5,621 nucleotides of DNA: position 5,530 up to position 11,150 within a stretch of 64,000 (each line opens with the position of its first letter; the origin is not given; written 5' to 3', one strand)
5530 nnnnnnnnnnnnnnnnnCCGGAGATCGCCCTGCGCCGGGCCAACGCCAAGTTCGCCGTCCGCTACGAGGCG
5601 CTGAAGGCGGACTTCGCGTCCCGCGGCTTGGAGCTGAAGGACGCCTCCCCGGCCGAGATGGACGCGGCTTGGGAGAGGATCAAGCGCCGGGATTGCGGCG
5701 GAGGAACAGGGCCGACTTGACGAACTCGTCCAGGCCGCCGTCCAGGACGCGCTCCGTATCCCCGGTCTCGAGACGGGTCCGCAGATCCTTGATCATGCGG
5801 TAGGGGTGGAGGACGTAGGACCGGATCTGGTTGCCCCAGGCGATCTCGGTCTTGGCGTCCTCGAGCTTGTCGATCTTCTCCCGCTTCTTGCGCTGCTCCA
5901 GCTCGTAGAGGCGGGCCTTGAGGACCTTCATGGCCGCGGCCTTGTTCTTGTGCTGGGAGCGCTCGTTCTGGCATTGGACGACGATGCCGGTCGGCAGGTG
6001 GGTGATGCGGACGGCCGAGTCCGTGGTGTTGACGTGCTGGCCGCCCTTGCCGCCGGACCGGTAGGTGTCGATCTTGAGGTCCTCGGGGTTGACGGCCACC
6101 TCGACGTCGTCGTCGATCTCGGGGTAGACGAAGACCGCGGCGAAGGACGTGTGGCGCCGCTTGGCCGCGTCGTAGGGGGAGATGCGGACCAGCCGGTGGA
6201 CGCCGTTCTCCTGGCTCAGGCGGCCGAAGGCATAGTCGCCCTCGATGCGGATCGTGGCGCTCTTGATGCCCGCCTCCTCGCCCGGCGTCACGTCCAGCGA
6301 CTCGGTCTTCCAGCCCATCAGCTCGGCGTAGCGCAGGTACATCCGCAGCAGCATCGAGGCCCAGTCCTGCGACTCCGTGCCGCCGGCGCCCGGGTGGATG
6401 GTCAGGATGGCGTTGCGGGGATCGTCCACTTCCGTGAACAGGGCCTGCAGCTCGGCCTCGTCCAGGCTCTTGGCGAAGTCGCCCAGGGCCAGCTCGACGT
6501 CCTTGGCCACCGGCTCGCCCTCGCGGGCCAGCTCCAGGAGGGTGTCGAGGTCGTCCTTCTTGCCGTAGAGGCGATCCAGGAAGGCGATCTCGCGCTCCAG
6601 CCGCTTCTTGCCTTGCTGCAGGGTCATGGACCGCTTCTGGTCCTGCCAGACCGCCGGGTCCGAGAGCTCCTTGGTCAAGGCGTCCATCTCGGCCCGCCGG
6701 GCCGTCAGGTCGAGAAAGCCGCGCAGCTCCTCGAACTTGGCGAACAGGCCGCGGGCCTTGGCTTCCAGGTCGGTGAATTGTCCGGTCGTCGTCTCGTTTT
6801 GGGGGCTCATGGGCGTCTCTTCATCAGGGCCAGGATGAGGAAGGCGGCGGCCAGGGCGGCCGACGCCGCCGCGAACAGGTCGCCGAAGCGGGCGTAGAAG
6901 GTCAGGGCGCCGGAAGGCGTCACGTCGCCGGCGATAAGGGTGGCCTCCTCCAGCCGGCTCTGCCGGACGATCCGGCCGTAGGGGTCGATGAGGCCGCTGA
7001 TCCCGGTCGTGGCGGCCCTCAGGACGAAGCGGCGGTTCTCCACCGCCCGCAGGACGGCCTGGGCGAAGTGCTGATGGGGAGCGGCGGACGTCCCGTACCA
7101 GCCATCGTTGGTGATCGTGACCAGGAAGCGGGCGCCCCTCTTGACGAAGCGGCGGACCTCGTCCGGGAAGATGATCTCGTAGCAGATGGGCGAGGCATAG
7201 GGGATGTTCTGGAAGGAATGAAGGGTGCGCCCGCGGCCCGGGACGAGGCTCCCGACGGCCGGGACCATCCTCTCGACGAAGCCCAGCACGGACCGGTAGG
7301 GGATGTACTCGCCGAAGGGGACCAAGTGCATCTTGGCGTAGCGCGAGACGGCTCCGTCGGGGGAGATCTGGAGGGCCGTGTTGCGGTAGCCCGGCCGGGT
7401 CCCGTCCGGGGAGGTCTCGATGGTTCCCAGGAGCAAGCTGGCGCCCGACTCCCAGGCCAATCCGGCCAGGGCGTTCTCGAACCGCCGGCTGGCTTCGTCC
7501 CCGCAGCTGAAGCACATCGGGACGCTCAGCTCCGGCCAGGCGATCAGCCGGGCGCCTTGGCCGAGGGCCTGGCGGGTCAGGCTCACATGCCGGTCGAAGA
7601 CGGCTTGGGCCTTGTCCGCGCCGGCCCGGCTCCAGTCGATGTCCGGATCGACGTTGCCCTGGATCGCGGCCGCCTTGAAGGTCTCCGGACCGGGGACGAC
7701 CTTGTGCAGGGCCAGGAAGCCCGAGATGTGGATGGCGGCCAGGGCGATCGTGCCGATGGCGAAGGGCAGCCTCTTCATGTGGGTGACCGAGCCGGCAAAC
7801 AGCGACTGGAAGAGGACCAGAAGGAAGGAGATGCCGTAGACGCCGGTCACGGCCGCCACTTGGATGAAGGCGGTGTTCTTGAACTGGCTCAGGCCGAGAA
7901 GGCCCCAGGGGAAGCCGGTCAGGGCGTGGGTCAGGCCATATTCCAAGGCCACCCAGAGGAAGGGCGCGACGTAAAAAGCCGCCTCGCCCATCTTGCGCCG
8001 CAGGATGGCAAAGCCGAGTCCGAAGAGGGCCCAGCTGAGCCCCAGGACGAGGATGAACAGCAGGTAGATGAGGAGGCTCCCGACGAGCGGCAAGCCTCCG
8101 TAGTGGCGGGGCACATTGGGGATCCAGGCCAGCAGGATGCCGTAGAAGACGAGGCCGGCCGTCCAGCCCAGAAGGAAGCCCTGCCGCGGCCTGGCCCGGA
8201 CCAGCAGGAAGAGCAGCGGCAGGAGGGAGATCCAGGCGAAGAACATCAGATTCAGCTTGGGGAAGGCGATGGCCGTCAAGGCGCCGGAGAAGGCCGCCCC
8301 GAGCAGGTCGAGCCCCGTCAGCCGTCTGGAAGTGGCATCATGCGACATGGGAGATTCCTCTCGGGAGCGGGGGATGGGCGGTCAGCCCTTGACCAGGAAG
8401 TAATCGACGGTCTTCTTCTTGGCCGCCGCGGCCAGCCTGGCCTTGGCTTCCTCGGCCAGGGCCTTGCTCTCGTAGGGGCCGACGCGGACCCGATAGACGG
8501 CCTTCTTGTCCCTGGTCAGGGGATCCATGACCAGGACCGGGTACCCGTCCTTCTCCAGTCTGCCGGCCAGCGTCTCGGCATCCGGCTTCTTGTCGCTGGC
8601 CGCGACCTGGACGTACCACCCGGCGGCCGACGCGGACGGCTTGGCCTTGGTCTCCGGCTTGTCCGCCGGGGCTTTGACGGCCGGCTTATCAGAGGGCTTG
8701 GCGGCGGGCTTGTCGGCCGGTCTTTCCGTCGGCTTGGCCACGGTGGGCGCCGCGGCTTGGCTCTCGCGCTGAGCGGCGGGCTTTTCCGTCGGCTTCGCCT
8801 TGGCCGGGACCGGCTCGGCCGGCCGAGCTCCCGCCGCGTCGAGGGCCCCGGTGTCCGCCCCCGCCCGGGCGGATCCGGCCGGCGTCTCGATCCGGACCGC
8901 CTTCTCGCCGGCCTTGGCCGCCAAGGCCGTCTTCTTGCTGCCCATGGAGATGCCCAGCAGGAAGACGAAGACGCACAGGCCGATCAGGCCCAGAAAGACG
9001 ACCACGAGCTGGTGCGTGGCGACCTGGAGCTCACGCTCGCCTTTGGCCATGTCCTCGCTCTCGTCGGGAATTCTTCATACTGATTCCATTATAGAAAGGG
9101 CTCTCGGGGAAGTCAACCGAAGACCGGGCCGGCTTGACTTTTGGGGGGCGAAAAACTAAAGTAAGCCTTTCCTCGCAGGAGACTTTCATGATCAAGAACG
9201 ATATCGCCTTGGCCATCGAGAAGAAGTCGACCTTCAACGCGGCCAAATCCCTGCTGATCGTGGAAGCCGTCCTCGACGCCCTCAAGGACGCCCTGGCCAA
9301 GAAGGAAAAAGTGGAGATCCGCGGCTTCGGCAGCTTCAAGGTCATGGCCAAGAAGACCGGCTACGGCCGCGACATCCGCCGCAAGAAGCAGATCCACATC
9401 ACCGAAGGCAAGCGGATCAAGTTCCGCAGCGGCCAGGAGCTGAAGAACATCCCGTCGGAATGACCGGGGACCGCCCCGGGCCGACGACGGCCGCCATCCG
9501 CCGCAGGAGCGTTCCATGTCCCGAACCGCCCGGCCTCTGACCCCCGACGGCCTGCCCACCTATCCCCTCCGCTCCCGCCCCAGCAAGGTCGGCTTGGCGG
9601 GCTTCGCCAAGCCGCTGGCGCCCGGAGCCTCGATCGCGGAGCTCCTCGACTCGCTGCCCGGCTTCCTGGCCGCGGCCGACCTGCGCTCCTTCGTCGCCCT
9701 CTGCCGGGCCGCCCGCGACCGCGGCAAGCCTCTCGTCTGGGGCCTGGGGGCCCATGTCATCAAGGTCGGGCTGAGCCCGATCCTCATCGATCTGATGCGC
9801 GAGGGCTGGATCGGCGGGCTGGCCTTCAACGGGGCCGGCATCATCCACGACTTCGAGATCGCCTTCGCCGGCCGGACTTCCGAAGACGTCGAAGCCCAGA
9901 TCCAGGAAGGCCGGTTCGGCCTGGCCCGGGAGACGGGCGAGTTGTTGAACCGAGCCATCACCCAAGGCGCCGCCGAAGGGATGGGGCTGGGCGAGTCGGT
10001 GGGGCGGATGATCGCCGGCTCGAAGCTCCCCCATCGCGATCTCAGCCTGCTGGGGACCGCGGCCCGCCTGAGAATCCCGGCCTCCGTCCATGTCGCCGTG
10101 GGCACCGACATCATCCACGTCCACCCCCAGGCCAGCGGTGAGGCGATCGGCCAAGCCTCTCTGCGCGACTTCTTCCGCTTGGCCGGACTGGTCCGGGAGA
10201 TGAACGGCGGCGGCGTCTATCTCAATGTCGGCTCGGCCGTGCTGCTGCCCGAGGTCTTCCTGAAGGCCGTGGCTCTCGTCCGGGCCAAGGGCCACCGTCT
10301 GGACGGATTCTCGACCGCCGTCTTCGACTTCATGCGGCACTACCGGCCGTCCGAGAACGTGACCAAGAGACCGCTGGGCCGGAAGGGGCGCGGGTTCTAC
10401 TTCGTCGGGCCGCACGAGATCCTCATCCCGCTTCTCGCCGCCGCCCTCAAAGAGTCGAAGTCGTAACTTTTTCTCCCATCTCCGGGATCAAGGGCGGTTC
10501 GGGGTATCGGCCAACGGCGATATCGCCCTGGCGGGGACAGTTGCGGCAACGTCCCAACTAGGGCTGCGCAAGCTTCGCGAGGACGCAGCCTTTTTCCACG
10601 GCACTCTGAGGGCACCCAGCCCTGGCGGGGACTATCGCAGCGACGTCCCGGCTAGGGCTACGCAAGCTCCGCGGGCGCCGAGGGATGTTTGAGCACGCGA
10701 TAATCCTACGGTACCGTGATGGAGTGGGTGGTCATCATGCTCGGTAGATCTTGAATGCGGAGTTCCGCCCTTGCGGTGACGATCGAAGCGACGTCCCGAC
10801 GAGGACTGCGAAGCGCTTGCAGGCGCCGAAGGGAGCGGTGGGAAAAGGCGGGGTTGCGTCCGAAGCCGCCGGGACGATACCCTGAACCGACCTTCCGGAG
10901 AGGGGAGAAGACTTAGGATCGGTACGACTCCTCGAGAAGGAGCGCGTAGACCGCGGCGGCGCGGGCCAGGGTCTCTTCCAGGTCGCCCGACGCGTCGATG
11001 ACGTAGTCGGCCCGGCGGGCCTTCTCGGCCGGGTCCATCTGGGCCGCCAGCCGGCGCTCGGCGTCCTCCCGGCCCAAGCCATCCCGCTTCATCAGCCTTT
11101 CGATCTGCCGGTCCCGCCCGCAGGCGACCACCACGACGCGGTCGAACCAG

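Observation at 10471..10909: Family of MITE-like non-coding repeats with ~35-bp terminal inverted repeats; six copies, all in 3' intergenic gaps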

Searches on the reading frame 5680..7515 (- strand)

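Call 63: search_protein_families(library=pfam, proteins=[window:5680-7515:-], max_evalue=0.00001)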
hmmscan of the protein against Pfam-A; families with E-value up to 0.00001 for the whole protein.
window:5680-7515:- (611 aa): 2 families
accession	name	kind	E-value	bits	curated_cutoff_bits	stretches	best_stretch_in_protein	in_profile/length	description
PF03462.23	PCRF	-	5e-53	180.2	24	1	275-461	3-194/194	PCRF domain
PF00472.26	RF-1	-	3.7e-44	149.8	35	1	470-579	2-116/116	RF-1 domain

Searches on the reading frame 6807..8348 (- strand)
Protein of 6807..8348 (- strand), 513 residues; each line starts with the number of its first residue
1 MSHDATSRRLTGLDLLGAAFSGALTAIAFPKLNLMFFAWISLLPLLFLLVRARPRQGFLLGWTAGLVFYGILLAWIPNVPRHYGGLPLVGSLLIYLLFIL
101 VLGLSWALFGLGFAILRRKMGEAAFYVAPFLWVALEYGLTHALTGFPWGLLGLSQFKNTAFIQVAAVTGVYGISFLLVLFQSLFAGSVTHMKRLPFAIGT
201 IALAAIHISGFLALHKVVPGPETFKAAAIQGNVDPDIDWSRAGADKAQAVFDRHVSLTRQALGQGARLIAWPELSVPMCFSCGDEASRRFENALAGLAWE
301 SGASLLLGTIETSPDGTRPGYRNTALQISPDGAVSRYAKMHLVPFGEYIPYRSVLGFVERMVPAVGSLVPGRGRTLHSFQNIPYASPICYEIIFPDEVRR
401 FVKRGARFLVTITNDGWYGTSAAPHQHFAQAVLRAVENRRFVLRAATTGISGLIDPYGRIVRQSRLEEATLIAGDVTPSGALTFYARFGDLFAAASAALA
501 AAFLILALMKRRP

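Call 63: search_protein_families(library=pfam, proteins=[window:6807-8348:-], max_evalue=0.00001)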
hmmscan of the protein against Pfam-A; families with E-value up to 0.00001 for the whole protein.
window:6807-8348:- (513 aa): 2 families
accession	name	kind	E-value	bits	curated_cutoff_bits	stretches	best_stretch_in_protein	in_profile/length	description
PF20154.4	LNT_N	-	4.5e-34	118.4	27.1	1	21-182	1-158/159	Apolipoprotein N-acyltransferase N-terminal domain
PF00795.27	CN_hydrolase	-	6.1e-32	111.4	23.2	1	225-478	1-248/256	Carbon-nitrogen hydrolase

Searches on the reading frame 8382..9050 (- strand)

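Call 63: search_protein_families(library=pfam, proteins=[window:8382-9050:-], max_evalue=0.00001)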
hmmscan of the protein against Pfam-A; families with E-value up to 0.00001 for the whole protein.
window:8382-9050:- (222 aa): 1 family
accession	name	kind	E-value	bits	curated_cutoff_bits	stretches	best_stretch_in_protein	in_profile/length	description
PF05036.18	SPOR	-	2.2e-17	63.6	21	1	142-210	2-69/76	SPOR domain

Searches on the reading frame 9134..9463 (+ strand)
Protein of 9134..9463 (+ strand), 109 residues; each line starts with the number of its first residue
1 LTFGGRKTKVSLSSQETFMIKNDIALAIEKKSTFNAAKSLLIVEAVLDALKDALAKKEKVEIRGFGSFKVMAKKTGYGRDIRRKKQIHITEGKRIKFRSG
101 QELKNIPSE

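Call 63: search_protein_families(library=pfam, proteins=[window:9134-9463:+], max_evalue=0.00001)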
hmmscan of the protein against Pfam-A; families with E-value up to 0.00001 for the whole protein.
window:9134-9463:+ (109 aa): 2 families
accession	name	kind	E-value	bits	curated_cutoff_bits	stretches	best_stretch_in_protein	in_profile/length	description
PF00216.26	Bac_DNA_binding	-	1.1e-18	67.6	22.4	1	19-105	1-87/90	Bacterial DNA-binding protein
PF18291.6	HU-HIG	-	6.9e-06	26.6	26.2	1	22-105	35-116/125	HU domain fused to wHTH, Ig, or Glycine-rich motif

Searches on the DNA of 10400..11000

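Call 27: search_rna_families(source=window, start=10400, end=11000, threshold=evalue, max_evalue=10)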
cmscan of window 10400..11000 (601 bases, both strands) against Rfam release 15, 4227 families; matches with E-value up to 10: 4.
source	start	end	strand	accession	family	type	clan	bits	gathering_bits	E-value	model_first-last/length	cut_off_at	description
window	10923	10996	+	RF01783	b55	Gene; sRNA;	-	21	70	0.43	1-61/61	no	Mycobacterium B11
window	10526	10657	-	RF03613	MIR6234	Gene; miRNA;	-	15.8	90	1.3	1-146/146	no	MIR6234 microRNA precursor family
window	10753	10801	+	RF01143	sR16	Gene; snRNA; snoRNA; CD-box;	-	13.4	70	7.3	1-53/53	no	Small nucleolar RNA sR16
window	10408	10430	-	RF01309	sR60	Gene; snRNA; snoRNA; CD-box;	CL00132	13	50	4.3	1-55/55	no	Small nucleolar RNA sR60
